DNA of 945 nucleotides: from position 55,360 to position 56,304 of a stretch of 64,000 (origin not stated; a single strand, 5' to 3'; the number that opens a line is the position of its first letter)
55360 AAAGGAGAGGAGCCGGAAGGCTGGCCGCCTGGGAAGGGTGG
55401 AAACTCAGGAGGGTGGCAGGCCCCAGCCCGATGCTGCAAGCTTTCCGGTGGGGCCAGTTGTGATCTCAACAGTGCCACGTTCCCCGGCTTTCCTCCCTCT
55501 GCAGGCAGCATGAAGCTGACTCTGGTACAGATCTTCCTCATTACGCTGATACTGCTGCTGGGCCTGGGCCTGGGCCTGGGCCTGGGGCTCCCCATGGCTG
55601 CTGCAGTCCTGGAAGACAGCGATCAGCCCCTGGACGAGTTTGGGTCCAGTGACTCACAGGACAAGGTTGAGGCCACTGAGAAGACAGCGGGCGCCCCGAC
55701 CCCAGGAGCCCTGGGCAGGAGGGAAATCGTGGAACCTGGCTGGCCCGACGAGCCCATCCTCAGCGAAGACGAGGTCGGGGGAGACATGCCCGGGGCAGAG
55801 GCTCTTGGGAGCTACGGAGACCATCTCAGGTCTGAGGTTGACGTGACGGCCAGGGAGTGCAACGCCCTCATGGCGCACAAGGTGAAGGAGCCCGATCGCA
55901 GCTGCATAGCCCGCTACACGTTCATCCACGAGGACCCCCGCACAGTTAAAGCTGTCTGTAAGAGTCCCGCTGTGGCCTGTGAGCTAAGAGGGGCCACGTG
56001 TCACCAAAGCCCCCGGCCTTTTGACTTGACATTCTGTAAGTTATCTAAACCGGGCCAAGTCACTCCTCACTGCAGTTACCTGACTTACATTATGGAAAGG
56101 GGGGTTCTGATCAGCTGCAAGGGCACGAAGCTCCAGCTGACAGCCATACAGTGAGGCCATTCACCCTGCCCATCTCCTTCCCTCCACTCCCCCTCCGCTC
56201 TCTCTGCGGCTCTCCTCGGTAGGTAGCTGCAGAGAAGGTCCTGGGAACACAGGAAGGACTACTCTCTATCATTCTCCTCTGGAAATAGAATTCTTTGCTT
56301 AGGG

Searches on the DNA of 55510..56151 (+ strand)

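Call 24: search_rna_families(sources=[L001, L006, L007], threshold=evalue, max_evalue=0.01)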
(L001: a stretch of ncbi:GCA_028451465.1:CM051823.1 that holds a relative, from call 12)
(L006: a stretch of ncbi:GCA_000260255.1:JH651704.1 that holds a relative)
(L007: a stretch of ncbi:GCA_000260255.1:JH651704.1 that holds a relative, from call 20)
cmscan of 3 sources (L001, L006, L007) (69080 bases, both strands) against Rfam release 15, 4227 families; matches with E-value up to 0.01: 7.
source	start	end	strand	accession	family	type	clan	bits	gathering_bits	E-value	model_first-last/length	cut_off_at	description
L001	357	493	-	RF00017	Metazoa_SRP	Gene;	CL00003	60.5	70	9.1e-13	1-299/299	no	Metazoan signal recognition particle RNA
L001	1460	1596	+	RF00017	Metazoa_SRP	Gene;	CL00003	41.4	70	3e-07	1-299/299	no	Metazoan signal recognition particle RNA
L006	6559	6697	-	RF00017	Metazoa_SRP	Gene;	CL00003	34.4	70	3.4e-05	1-299/299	no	Metazoan signal recognition particle RNA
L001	4172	4243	-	RF00005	tRNA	Gene; tRNA;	CL00001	33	29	0.0053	1-71/71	no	tRNA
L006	7708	7799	+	RF00017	Metazoa_SRP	Gene;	CL00003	28.9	70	0.0013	1-299/299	no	Metazoan signal recognition particle RNA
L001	747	825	+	RF00017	Metazoa_SRP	Gene;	CL00003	28.2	70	0.0021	1-299/299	no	Metazoan signal recognition particle RNA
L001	3377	3514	-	RF00017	Metazoa_SRP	Gene;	CL00003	28.2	70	0.0021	1-299/299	no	Metazoan signal recognition particle RNA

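Call 40: search_rna_families(sources=[L010, L011], threshold=evalue, max_evalue=0.1)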
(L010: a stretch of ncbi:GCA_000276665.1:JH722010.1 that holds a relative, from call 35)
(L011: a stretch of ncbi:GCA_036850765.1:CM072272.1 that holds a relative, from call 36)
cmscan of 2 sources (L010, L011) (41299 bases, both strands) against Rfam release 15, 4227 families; matches with E-value up to 0.1: 9.
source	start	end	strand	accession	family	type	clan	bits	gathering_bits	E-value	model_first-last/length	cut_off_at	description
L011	10688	10795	-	RF00026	U6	Gene; snRNA; splicing;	CL00009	103.8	44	4.1e-26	1-105/105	no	U6 spliceosomal RNA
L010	15266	15401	+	RF00017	Metazoa_SRP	Gene;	CL00003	47.9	70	2.5e-09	1-299/299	no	Metazoan signal recognition particle RNA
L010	6589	6726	+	RF00017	Metazoa_SRP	Gene;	CL00003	43.9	70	3.6e-08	1-299/299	no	Metazoan signal recognition particle RNA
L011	11727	11792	+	RF00005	tRNA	Gene; tRNA;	CL00001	37.4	29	0.00019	1-71/71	no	tRNA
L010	9201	9338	+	RF00017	Metazoa_SRP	Gene;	CL00003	35.5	70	9.4e-06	1-299/299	no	Metazoan signal recognition particle RNA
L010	16090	16223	-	RF00017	Metazoa_SRP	Gene;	CL00003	32.8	70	5.9e-05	1-299/299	no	Metazoan signal recognition particle RNA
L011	2514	2579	-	RF00005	tRNA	Gene; tRNA;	CL00001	31.9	29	0.0062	1-71/71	no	tRNA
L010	6587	6637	+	RF04277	mir-1268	Gene; miRNA;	-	31.1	83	0.053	1-52/52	no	mir-1268 microRNA precursor family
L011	3991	4056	+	RF00005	tRNA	Gene; tRNA;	CL00001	28.4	29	0.056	1-71/71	no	tRNA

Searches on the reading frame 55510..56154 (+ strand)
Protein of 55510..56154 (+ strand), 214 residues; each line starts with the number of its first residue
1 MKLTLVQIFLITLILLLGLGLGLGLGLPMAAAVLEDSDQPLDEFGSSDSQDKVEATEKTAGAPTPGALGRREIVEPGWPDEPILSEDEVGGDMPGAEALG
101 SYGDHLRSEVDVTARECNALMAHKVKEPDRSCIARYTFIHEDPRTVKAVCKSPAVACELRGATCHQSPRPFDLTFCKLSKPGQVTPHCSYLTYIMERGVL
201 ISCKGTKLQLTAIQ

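Call 9: find_encoding_contigs(protein=window:55510-56154:+, flank=10000, max_places=6)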
Protein window:55510-56154:+ (214 aa): no gene with exactly this product is on record in the collection.

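Call 10: find_homologous_proteins(query=window:55510-56151:+, max_evalue=1e-10)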
Query window:55510-56151:+ (214 aa): 96 proteins with E <= 1e-10 among 8000 candidates.
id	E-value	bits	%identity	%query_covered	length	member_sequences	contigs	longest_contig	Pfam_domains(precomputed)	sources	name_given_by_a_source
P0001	6.5e-140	482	100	100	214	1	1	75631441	PF00074.26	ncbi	ncbi:inactive ribonuclease-like protein 10 [Ctenodactylus gundi]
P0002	2.9e-92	327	72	100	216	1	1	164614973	PF00074.26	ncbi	ncbi:inactive ribonuclease-like protein 10 [Erethizon dorsatum]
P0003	5.1e-89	316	71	100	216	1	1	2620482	PF00074.26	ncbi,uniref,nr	ncbi:PREDICTED: inactive ribonuclease-like protein 10 [Chinchilla lanigera]|uniref:Inactive ribonucl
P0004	7.6e-88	312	69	100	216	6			PF00074.26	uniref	uniref:Inactive ribonuclease-like protein 10 n=1 Tax=Heterocephalus glaber TaxID=10181 RepID=A0A0N8E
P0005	2.5e-87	311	67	100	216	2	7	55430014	PF00074.26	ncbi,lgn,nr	ncbi:inactive ribonuclease-like protein 10 isoform X2 [Cavia porcellus]|nr:inactive ribonuclease-lik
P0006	1.2e-86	308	70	100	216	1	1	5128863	PF00074.26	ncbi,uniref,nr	ncbi:inactive ribonuclease-like protein 10 [Octodon degus]|uniref:Inactive ribonuclease-like protein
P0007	5.4e-81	290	64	99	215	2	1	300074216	PF00074.26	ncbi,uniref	ncbi:inactive ribonuclease-like protein 10 [Saccopteryx bilineata]|uniref:inactive ribonuclease-like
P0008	2.5e-80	288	66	99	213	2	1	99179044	PF00074.26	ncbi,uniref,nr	ncbi:inactive ribonuclease-like protein 10 [Diceros bicornis minor]|uniref:inactive ribonuclease-lik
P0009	3.3e-80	287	65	99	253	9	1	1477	PF00074.26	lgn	-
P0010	7.3e-80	286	63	100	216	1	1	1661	PF00074.26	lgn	-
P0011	8.5e-80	286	64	98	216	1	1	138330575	PF00074.26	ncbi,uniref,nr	ncbi:inactive ribonuclease-like protein 10 [Nycticebus coucang]|uniref:inactive ribonuclease-like pr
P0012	1.1e-79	286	65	99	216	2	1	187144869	PF00074.26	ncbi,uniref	ncbi:inactive ribonuclease-like protein 10 [Cynocephalus volans]|uniref:inactive ribonuclease-like p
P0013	1.5e-79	285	63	99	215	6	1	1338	PF00074.26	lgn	-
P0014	2.4e-79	285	64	98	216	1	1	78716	PF00074.26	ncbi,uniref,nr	ncbi:inactive ribonuclease-like protein 10 [Carlito syrichta]|uniref:Inactive ribonuclease-like prot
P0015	6.8e-79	283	63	99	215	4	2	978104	PF00074.26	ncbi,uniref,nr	ncbi:inactive ribonuclease-like protein 10 [Pteropus medius]|uniref:Inactive ribonuclease-like prote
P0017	8.3e-79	283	63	100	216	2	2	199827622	PF00074.26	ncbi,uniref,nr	ncbi:Inactive ribonuclease-like protein 10 [Sciurus carolinensis]|uniref:Inactive ribonuclease-like 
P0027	2.5e-77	278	64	99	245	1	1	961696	PF00074.26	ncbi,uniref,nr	ncbi:inactive ribonuclease-like protein 10 [Nannospalax galili]|uniref:Inactive ribonuclease-like pr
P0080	2.1e-66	242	58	97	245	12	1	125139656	PF00074.26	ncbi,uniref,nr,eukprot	ncbi:inactive ribonuclease-like protein 10 isoform 1 [Mus musculus]|uniref:Inactive ribonuclease-lik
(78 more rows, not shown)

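Call 11: find_encoding_contigs(protein=P0001, flank=10000, max_places=2)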
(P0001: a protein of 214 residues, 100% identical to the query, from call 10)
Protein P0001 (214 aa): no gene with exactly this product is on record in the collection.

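Call 12: find_encoding_contigs(protein=P0002, flank=10000, max_places=2)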
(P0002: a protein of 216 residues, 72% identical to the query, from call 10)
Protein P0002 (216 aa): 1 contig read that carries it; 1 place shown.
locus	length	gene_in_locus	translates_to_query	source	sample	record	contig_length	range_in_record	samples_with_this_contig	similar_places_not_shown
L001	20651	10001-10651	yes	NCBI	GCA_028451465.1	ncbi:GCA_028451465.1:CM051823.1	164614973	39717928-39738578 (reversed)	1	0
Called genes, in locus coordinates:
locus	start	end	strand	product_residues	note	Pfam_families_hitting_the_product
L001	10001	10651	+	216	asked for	PF00074:RnaseA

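Call 13: find_encoding_contigs(protein=P0005, flank=10000, max_places=2)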
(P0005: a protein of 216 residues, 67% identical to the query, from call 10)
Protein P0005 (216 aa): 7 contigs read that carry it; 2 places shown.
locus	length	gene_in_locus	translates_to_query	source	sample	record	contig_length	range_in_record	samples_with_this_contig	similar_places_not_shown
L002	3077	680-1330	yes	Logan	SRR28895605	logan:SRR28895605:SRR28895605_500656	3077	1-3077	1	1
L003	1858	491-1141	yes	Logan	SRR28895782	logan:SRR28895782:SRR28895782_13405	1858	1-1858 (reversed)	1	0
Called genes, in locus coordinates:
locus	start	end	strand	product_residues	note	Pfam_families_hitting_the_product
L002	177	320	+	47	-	-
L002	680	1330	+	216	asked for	PF00074:RnaseA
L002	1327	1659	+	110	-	-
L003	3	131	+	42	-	?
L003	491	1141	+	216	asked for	PF00074:RnaseA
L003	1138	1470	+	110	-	-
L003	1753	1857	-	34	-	?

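Call 14: find_encoding_contigs(protein=P0017, flank=10000, max_places=2)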
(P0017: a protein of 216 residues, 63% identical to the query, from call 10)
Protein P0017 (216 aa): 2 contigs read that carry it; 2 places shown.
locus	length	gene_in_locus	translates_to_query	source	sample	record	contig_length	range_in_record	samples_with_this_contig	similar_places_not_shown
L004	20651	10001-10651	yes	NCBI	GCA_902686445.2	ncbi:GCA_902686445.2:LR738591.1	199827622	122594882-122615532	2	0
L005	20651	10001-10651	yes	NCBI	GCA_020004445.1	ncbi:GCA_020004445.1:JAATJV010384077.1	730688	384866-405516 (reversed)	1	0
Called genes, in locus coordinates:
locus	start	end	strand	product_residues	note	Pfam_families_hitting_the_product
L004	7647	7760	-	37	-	PF10215:Ost4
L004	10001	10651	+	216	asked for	PF00074:RnaseA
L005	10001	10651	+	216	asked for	PF00074:RnaseA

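Call 20: find_encoding_contigs(protein=P0006, flank=10000, max_places=2)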
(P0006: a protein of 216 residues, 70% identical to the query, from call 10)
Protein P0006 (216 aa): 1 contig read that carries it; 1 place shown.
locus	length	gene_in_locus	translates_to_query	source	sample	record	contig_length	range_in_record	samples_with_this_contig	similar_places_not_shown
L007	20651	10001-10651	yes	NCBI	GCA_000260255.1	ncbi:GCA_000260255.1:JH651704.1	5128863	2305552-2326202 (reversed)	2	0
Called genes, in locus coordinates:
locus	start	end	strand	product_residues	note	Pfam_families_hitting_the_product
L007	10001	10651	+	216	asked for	PF00074:RnaseA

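Call 35: find_encoding_contigs(protein=P0003, flank=10000, max_places=1)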
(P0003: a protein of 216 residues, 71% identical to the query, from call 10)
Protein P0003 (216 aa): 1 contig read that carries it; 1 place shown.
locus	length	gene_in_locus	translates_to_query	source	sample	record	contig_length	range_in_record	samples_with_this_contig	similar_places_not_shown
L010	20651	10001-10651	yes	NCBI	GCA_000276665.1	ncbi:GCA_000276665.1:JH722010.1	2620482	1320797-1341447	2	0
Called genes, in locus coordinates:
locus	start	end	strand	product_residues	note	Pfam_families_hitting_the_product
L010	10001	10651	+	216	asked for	PF00074:RnaseA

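Call 36: find_encoding_contigs(protein=P0007, flank=10000, max_places=1)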
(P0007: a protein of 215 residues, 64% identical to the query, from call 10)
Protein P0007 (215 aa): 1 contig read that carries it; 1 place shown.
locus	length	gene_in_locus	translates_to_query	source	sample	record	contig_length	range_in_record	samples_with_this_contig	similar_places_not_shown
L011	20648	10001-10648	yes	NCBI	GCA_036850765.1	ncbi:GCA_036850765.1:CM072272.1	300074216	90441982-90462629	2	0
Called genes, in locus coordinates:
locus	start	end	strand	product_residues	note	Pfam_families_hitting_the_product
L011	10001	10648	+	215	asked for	PF00074:RnaseA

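Call 42: find_encoding_contigs(protein=P0027, flank=10000, max_places=1)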
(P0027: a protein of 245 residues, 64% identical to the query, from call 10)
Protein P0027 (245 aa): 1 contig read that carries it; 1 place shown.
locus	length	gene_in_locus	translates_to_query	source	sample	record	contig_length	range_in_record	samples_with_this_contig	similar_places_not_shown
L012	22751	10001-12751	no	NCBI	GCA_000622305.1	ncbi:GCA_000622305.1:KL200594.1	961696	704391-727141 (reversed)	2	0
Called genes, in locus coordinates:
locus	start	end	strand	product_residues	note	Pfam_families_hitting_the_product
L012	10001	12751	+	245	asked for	PF00074:RnaseA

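Call 43: find_encoding_contigs(protein=P0080, flank=10000, max_places=1)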
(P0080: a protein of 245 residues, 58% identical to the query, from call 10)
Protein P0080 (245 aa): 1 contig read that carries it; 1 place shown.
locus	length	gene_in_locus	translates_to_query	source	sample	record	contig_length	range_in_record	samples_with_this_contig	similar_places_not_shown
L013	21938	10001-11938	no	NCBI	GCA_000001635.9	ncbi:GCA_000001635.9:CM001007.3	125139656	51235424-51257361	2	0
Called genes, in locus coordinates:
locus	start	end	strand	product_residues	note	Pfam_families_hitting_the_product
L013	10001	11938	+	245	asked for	PF00074:RnaseA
